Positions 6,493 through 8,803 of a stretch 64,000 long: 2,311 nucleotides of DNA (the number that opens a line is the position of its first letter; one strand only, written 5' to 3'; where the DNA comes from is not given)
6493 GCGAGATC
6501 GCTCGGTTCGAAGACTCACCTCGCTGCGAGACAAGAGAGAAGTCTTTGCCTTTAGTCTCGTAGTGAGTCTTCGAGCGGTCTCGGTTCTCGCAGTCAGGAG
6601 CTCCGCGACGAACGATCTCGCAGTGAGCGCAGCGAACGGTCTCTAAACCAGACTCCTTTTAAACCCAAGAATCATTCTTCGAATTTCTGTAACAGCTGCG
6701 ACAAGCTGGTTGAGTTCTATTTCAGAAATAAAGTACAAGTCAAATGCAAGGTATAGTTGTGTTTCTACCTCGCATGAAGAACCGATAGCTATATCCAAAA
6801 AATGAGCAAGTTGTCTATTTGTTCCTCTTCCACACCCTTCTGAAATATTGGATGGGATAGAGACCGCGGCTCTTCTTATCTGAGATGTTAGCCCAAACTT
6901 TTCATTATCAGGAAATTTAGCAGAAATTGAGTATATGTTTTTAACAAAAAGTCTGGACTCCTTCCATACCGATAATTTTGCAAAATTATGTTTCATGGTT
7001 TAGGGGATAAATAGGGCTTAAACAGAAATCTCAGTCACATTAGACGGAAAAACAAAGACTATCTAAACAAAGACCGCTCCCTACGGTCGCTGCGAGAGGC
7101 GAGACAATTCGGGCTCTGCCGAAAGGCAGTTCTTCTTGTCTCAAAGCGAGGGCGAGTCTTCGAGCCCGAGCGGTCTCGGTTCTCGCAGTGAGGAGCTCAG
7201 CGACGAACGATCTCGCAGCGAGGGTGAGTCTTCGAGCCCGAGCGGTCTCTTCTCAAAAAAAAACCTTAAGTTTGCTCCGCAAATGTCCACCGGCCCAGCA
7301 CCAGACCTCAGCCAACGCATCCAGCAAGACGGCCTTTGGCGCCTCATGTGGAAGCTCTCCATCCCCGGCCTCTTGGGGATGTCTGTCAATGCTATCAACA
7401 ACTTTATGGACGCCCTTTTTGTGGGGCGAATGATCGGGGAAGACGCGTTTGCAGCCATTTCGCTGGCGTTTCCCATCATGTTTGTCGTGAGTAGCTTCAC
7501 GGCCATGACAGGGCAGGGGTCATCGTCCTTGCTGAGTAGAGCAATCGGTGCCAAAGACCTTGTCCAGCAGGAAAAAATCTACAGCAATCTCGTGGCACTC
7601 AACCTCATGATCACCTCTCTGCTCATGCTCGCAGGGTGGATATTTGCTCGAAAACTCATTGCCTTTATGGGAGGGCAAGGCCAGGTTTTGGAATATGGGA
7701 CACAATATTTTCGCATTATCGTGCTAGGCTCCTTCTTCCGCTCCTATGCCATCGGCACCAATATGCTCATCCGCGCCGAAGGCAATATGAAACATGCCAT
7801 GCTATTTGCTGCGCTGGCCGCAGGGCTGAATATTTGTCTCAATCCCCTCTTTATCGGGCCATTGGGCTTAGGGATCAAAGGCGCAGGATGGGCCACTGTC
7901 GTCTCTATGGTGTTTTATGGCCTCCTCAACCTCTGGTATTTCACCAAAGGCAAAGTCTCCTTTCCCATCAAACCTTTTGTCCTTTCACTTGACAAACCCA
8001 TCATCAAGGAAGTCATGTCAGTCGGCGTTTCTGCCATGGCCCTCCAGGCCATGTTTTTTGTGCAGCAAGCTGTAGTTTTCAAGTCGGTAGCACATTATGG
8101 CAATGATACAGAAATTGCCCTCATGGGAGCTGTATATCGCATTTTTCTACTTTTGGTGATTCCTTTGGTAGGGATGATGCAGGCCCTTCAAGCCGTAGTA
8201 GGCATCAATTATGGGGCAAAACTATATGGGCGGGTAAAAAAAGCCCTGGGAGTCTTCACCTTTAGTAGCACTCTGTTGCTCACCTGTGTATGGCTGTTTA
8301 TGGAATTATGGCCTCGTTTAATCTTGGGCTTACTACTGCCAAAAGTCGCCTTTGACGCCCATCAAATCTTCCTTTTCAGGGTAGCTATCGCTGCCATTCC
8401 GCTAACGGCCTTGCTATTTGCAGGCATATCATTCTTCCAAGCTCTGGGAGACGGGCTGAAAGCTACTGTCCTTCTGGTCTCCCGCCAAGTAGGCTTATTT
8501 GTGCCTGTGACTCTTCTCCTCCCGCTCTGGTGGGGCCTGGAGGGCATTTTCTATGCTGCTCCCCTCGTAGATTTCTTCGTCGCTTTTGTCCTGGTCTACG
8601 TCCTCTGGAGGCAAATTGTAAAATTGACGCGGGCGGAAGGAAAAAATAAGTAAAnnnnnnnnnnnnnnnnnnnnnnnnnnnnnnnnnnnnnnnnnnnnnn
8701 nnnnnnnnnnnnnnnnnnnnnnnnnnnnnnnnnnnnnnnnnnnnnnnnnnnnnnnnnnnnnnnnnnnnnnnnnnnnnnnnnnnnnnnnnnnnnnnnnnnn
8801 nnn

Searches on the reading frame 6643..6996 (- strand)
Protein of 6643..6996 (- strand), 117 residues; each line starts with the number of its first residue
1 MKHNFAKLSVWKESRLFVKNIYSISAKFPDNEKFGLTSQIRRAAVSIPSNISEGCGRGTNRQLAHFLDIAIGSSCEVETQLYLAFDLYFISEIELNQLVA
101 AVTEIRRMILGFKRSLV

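Call 67: search_protein_families(library=pfam, proteins=[window:6643-6996:-], max_evalue=0.001)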
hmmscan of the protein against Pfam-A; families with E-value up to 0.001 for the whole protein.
window:6643-6996:- (117 aa): 2 families
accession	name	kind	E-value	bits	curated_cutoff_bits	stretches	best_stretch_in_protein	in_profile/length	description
PF05635.17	23S_rRNA_IVP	-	1.7e-37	128.3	33.8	1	7-110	2-105/106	23S rRNA-intervening sequence protein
PF22296.2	bAvd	-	0.00023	22.1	40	1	15-115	8-106/107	bAvd-like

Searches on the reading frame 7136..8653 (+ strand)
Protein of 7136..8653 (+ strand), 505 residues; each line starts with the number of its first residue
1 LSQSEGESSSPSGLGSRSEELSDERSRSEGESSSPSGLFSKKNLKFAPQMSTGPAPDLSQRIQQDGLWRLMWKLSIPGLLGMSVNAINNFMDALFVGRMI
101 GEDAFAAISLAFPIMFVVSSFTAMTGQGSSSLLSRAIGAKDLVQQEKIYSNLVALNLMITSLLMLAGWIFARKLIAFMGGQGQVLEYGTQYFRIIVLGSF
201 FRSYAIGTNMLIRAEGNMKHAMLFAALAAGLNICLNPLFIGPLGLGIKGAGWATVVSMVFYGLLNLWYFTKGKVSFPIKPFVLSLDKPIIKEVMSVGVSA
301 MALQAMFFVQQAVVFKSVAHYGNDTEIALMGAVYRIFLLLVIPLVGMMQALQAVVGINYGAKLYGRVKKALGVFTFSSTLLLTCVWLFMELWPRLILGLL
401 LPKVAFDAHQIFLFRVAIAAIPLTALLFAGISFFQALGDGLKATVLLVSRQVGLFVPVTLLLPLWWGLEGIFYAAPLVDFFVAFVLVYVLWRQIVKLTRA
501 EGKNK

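Call 67: search_protein_families(library=pfam, proteins=[window:7136-8653:+], max_evalue=0.001)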
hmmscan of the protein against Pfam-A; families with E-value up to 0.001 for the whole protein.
window:7136-8653:+ (505 aa): 1 family
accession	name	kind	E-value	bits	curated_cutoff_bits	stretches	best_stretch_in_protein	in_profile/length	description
PF01554.23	MatE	-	6.2e-32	110.9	24.9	2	81-238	5-161/161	MatE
